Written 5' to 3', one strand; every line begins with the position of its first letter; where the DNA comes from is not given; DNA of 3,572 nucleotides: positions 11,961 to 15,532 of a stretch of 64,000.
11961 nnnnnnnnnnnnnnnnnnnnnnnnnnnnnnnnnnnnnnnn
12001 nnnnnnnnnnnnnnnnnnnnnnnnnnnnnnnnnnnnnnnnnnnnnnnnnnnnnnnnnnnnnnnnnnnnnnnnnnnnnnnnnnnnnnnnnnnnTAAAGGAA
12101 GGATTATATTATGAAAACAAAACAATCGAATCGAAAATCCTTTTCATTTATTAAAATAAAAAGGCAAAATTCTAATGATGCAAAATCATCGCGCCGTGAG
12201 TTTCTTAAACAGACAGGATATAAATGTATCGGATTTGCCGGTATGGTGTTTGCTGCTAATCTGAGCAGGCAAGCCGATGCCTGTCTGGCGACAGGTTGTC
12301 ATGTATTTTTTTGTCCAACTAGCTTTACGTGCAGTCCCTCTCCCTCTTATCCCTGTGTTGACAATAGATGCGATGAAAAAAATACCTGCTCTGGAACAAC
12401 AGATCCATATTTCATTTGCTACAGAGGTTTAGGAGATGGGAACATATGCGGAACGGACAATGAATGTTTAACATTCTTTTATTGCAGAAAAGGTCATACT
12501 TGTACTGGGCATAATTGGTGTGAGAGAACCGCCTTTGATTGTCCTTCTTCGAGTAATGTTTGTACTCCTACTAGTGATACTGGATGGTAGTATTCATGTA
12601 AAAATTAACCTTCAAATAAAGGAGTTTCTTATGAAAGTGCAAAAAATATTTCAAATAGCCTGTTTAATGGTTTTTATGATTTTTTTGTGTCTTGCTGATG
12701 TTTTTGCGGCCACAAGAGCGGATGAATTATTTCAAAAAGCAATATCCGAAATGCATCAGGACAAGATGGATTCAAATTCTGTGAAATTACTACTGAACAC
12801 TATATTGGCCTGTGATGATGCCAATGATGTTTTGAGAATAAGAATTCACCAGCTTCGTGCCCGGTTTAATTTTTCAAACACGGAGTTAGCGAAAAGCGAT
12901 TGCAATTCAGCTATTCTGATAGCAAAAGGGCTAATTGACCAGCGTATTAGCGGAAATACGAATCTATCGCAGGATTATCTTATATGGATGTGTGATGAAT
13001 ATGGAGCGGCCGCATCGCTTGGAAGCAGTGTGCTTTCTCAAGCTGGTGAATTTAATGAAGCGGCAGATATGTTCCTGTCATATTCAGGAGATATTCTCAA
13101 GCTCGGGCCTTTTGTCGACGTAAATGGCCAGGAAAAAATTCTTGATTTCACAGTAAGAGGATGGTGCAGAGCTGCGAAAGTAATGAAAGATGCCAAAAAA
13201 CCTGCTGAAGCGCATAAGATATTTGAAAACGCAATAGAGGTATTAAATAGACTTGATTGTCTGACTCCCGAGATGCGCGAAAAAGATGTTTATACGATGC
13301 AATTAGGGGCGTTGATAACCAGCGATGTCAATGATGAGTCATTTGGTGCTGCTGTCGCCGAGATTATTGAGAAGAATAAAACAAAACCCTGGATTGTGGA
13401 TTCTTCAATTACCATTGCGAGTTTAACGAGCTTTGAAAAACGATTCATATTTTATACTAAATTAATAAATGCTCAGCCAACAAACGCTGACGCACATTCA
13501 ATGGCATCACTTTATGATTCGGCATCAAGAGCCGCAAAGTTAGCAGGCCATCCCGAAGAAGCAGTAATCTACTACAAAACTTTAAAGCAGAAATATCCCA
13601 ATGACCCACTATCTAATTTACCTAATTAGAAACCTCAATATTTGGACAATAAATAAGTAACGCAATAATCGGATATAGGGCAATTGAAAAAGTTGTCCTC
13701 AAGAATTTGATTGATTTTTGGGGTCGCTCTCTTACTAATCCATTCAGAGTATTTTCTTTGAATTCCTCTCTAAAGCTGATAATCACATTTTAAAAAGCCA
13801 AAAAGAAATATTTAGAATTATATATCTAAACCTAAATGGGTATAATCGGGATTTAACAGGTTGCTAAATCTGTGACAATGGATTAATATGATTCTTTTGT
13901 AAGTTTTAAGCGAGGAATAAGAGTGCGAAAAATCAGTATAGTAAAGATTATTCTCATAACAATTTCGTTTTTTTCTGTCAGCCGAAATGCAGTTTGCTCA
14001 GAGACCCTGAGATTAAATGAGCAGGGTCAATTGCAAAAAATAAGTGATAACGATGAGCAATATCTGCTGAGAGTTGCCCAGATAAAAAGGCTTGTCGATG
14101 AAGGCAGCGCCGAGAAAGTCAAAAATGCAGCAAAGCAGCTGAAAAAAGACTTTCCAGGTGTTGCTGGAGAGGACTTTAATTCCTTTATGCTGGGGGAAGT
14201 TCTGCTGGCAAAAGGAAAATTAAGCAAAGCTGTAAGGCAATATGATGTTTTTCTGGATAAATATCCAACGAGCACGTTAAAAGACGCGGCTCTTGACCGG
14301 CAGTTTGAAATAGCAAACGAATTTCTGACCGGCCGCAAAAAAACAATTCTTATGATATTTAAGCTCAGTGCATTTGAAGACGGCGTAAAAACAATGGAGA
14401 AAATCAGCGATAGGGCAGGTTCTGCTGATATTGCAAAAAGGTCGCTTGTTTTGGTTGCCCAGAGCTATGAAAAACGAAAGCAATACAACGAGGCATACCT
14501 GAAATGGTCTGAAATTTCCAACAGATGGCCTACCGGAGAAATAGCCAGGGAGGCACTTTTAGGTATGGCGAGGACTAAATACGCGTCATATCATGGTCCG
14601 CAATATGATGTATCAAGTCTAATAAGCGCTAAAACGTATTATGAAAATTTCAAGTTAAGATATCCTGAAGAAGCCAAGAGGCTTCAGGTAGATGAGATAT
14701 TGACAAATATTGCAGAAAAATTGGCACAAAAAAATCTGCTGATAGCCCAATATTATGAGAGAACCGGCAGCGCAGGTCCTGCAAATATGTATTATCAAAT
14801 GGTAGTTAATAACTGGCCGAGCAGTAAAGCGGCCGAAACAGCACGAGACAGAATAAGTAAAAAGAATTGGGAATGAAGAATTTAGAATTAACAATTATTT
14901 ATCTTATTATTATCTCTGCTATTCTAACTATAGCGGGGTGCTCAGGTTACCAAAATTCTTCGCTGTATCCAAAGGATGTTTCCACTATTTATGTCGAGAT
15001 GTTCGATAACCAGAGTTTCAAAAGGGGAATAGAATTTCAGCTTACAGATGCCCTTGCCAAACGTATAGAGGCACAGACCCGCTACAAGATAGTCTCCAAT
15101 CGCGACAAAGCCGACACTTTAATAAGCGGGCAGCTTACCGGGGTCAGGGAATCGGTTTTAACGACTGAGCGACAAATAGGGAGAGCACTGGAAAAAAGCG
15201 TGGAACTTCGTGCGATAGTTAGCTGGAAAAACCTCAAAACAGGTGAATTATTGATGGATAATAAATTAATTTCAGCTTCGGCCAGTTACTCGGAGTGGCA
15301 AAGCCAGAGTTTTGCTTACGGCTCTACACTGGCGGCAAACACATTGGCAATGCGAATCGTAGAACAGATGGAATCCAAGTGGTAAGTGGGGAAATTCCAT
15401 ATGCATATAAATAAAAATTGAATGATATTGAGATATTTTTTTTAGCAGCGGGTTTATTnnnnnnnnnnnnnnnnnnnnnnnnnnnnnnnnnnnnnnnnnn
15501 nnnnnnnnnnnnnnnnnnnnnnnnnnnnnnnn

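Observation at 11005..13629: Tat-exported 15-cysteine protein beside a SPASM-only radical-SAM remnant, bracketed by secreted repeat proteins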

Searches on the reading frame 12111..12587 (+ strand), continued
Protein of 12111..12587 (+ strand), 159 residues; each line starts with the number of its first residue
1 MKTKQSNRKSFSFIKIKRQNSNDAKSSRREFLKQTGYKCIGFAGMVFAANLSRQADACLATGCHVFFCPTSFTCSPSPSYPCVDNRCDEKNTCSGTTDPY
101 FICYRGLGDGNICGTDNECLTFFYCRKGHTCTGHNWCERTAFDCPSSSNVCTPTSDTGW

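Call 73: search_protein_families(library=ncbifam, proteins=[L035:1-660:+, L032:4645-5925:+, L036:9579-10739:+, L036:8318-9562:+, L032:6543-7592:+, L009:4514-5806:+], max_evalue=0.01)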
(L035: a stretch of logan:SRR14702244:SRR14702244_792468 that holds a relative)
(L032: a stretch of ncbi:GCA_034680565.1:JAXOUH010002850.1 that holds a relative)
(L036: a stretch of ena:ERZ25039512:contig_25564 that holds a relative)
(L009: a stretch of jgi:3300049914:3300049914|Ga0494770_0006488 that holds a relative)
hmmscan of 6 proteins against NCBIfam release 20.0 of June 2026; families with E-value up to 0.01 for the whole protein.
L035:1-660:+ (219 aa): 0 families

L032:4645-5925:+ (427 aa): 65 families (the best 25 are shown)
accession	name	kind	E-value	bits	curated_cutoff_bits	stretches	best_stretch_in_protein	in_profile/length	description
NF047865.1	rSAM_PapB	equivalog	1.1e-72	245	340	1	36-359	2-325/330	PapB family radical SAM/SPASM ranthipeptide maturase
TIGR04064.1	rSAM_nif11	equivalog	1.1e-65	222.2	518.7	1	31-387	72-437/459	nif11-like peptide radical SAM maturase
TIGR03906.1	quino_hemo_SAM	equivalog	9.2e-55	186.1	453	1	31-398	88-461/467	quinohemoprotein amine dehydrogenase maturation protein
TIGR03974.1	rSAM_six_Cys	equivalog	6.2e-43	147.3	425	1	35-373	95-439/451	thioether cross-link-forming SCIFF peptide maturase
NF040492.1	not_ScfB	exception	9.3e-35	120.4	855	1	36-371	94-436/450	ScfB-related radical SAM/SPASM orphan maturase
TIGR04068.1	rSAM_ocin_clost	equivalog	9.1e-33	113.8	500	1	35-185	82-238/462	Cys-rich peptide radical SAM maturase CcpM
TIGR03942.1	sulfatase_rSAM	equivalog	1.5e-26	93.4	349.45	1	46-369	10-343/363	anaerobic sulfatase maturase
TIGR03978.1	rSAM_paired_1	equivalog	5.7e-26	91.3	370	1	43-367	89-433/466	His-Xaa-Ser system radical SAM maturase HxsB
TIGR04115.1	rSAM_Cxxx_rpt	equivalog_domain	1.4e-25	90.6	350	1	41-372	6-349/359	radical SAM peptide maturase, CXXX-repeat target family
NF038107.1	rSAM_NF038107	equivalog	1.9e-23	83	600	1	39-361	87-411/444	Cys-every-fifth radical SAM/SPASM peptide maturase CefB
TIGR04280.1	geopep_mat_rSAM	hypoth_equivalog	2.9e-23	82.5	400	1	40-180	87-231/428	geopeptide radical SAM maturase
NF041707.1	rSAM_YhhB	equivalog_domain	1.4e-21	76.8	445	1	43-354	8-337/369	cyclophane-forming radical SAM/SPASM peptide maturase YhhB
NF035951.1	rSAM_RumMC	equivalog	8.5e-20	70.9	720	1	35-172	110-252/510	RumMC family radical SAM sactipeptide maturase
NF041298.1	rSAM_mat_DynA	equivalog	9.8e-20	70.8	450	1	44-364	8-335/356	dynobactin maturation radical SAM/SPASM protein DynA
NF041300.1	rSAM_mat_DarW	exception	3.6e-19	68.9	650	1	25-378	30-394/415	radical SAM/SPASM peptide maturase DarW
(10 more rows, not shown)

L036:9579-10739:+ (387 aa): 64 families (the best 25 are shown)
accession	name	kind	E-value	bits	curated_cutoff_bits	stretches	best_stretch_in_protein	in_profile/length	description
NF047865.1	rSAM_PapB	equivalog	7.4e-69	232.5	340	1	39-368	3-330/330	PapB family radical SAM/SPASM ranthipeptide maturase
TIGR04064.1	rSAM_nif11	equivalog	2.4e-57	194.7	518.7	1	37-372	76-418/459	nif11-like peptide radical SAM maturase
TIGR03906.1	quino_hemo_SAM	equivalog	7.4e-51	173.2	453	1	38-369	93-429/467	quinohemoprotein amine dehydrogenase maturation protein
TIGR03974.1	rSAM_six_Cys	equivalog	2e-41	142.3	425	1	37-366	95-428/451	thioether cross-link-forming SCIFF peptide maturase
TIGR04115.1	rSAM_Cxxx_rpt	equivalog_domain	3.3e-34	118.9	350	1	40-364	3-335/359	radical SAM peptide maturase, CXXX-repeat target family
TIGR04068.1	rSAM_ocin_clost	equivalog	1.9e-32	112.7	500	2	37-193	82-242/462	Cys-rich peptide radical SAM maturase CcpM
NF040492.1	not_ScfB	exception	4.8e-32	111.4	855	1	39-363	95-424/450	ScfB-related radical SAM/SPASM orphan maturase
TIGR03978.1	rSAM_paired_1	equivalog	8.3e-25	87.5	370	1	45-248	89-294/466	His-Xaa-Ser system radical SAM maturase HxsB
TIGR04280.1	geopep_mat_rSAM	hypoth_equivalog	7.7e-24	84.4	400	1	43-183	88-230/428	geopeptide radical SAM maturase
TIGR03942.1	sulfatase_rSAM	equivalog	1e-18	67.6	349.45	1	46-361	8-331/363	anaerobic sulfatase maturase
NF035951.1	rSAM_RumMC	equivalog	1.2e-18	67.1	720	1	39-164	112-240/510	RumMC family radical SAM sactipeptide maturase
NF041300.1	rSAM_mat_DarW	exception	4.7e-17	61.9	650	1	43-183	45-184/415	radical SAM/SPASM peptide maturase DarW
TIGR04148.1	GG_samocin_CFB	equivalog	6.8e-16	58.5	300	1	35-191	13-178/411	radical SAM peptide maturase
NF041298.1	rSAM_mat_DynA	equivalog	2.3e-15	56.4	450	1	46-359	8-326/356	dynobactin maturation radical SAM/SPASM protein DynA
NF038170.1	lachnocin_rSAM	equivalog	5.2e-15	55.2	550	1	37-190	74-230/440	lachnocin radical SAM maturase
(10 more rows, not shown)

L036:8318-9562:+ (415 aa): 8 families
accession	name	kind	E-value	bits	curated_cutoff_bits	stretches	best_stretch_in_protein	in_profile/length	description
TIGR04085.1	rSAM_more_4Fe4S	domain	7e-08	32.8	27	1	246-312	5-72/93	SPASM domain-containing protein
TIGR03974.1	rSAM_six_Cys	equivalog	1.3e-05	24.3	425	1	245-313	350-415/451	thioether cross-link-forming SCIFF peptide maturase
TIGR04064.1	rSAM_nif11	equivalog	0.00012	21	518.7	1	180-313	272-399/459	nif11-like peptide radical SAM maturase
NF040492.1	not_ScfB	exception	0.00021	20.3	855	1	243-313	347-414/450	ScfB-related radical SAM/SPASM orphan maturase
NF041298.1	rSAM_mat_DynA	equivalog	0.0024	16.9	450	1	243-313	252-320/356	dynobactin maturation radical SAM/SPASM protein DynA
TIGR04083.1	rSAM_pep_methan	hypoth_equivalog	0.0029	16.5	300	1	245-312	240-308/376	TIGR04083 family peptide-modifying radical SAM enzyme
NF010308.0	PRK13745.1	equivalog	0.0083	15.1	484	0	234-313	271-351/412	anaerobic sulfatase-maturation protein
NF047865.1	rSAM_PapB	equivalog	0.0092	15.2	340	0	244-313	250-315/330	PapB family radical SAM/SPASM ranthipeptide maturase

L032:6543-7592:+ (350 aa): 0 families

L009:4514-5806:+ (431 aa): 0 families

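Call 78: find_related_loci(query=A5, collection=metagenome_contigs, flank=5000)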
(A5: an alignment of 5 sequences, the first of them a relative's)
Query A5 (159 aa) in metagenome_contigs; peptide patterns used: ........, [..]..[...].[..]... (x = any residue, [..] = any of these).
599 stretches matched a pattern (row limit reached: there are more); 2 encode a relative of the query (tblastn E <= 1e-3); 2 distinct loci.
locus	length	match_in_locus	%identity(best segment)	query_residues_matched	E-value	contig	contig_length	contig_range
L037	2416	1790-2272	68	1-158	6e-72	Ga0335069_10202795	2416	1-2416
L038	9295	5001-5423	37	1-152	1e-18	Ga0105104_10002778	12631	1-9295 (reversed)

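Call 84: search_solved_structures(query=A9, max_evalue=10)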
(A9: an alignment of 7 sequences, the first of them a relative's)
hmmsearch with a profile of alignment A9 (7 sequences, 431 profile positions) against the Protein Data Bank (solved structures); distinct sequences matched with E-value up to 10: 6.
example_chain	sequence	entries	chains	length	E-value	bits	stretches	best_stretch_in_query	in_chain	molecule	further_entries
5w94_A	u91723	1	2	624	0.076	15.4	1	116-195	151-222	MAU2 chromatid cohesion factor homolog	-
4xdn_A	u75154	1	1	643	0.081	15.3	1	116-195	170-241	MAU2 chromatid cohesion factor homolog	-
7d8a_A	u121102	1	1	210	0.41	13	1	345-421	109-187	PHD finger protein 14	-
7d86_A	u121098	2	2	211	0.42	13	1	345-421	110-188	PHD finger protein 14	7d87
2yub_A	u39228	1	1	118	0.9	11.9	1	204-278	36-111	LIM domain kinase 2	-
9bk7_A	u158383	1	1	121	1.1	11.5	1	203-311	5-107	SHRT_binder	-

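Call 85: search_solved_structures(query=A6, max_evalue=0.00001)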
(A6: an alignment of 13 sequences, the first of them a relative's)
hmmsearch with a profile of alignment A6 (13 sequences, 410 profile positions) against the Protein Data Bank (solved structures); distinct sequences matched with E-value up to 0.00001: 9.
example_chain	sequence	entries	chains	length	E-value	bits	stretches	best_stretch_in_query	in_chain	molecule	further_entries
5wgg_A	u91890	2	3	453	9.4e-52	179.2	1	32-378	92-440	Radical SAM domain protein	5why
4k36_A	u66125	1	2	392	9.2e-23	83.7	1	46-375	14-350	Anaerobic sulfatase-maturating enzyme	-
4k37_A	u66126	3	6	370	1.2e-22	83.4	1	46-363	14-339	Anaerobic sulfatase-maturating enzyme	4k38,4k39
9gm3_A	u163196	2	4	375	1.6e-19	73.1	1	41-180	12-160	ChlB radical SAM domain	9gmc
8vpo_A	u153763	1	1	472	5.4e-17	64.7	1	33-390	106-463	Radical SAM core domain-containing protein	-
8wm2_A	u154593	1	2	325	7.3e-07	31.4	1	41-152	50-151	Fe-S radical SAM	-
5v1q_A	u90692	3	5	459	1.2e-06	30.7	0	44-139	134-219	Radical SAM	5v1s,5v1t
6c8v_A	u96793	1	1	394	5.1e-06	28.6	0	42-101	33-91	Coenzyme PQQ synthesis protein E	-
6efn_A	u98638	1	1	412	8.4e-06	27.9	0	40-211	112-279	Sporulation killing factor maturation protein SkfB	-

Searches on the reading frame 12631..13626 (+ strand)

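Call 3: search_protein_families(library=pfam, proteins=[window:12631-13626:+], max_evalue=1)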
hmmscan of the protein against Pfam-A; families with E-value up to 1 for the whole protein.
window:12631-13626:+ (332 aa): 8 families
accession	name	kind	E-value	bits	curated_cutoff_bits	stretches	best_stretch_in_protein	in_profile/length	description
PF07719.23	TPR_2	-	1.8e-05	24.9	27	0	298-325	7-34/34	Tetratricopeptide repeat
PF13428.12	TPR_14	-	0.0013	19.7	23.5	0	294-326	3-35/44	Tetratricopeptide repeat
PF13424.12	TPR_12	-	0.027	15.1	30.1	0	286-316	39-69/77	Tetratricopeptide repeat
PF23984.1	DUF7307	-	0.033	14.6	27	1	224-263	84-120/129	Pam3 gp33-like protein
PF13174.12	TPR_6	-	0.034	15.2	26.3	1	300-324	8-32/33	Tetratricopeptide repeat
PF16981.10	Chi-conotoxin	-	0.085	13.5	27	0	279-303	20-44/60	chi-Conotoxin or t superfamily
PF05434.16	Tmemb_9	-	0.19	12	28.6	1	6-51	58-99/145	TMEM9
PF13374.12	TPR_10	-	0.7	10.4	27.5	0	186-207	13-34/42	Tetratricopeptide repeat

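Call 4: search_protein_families(library=ncbifam, proteins=[window:12631-13626:+], max_evalue=1)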
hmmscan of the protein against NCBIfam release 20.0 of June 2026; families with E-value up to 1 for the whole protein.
window:12631-13626:+ (332 aa): 2 families
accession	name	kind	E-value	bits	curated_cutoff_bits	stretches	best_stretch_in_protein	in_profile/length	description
TIGR01321.1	TrpR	equivalog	0.096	13.1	67.25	1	40-100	14-75/94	trp operon repressor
TIGR03302.1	OM_YfiO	subfamily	0.12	11.8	81.4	1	285-328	27-69/239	outer membrane protein assembly factor BamD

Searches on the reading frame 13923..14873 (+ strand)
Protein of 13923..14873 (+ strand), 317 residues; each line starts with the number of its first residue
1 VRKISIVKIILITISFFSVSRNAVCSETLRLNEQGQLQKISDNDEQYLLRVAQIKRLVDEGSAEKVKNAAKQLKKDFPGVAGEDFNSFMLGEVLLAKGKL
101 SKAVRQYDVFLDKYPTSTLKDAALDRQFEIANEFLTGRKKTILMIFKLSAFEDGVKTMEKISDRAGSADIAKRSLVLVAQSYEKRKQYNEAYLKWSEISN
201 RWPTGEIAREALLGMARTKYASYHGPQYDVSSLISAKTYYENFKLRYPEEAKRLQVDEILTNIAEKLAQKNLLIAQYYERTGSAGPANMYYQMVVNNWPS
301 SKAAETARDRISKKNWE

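Call 86: search_protein_families(library=pfam, proteins=[window:13923-14873:+], max_evalue=0.00001)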
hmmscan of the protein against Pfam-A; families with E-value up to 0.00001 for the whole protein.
window:13923-14873:+ (317 aa): 2 families
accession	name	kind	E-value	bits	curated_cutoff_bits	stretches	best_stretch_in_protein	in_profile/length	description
PF13525.12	YfiO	-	9e-10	39.1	25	1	151-307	21-180/203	Outer membrane lipoprotein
PF13174.12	TPR_6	-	2.9e-09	37.4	26.3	0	88-117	4-33/33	Tetratricopeptide repeat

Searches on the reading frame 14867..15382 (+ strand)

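Call 86: search_protein_families(library=pfam, proteins=[window:14867-15382:+], max_evalue=0.00001)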
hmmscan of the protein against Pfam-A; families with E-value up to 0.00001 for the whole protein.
window:14867-15382:+ (172 aa): 1 family
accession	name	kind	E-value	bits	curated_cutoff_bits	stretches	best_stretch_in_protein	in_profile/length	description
PF04390.17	LptE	-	1.1e-11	45.9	23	1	39-168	2-114/118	Lipopolysaccharide-assembly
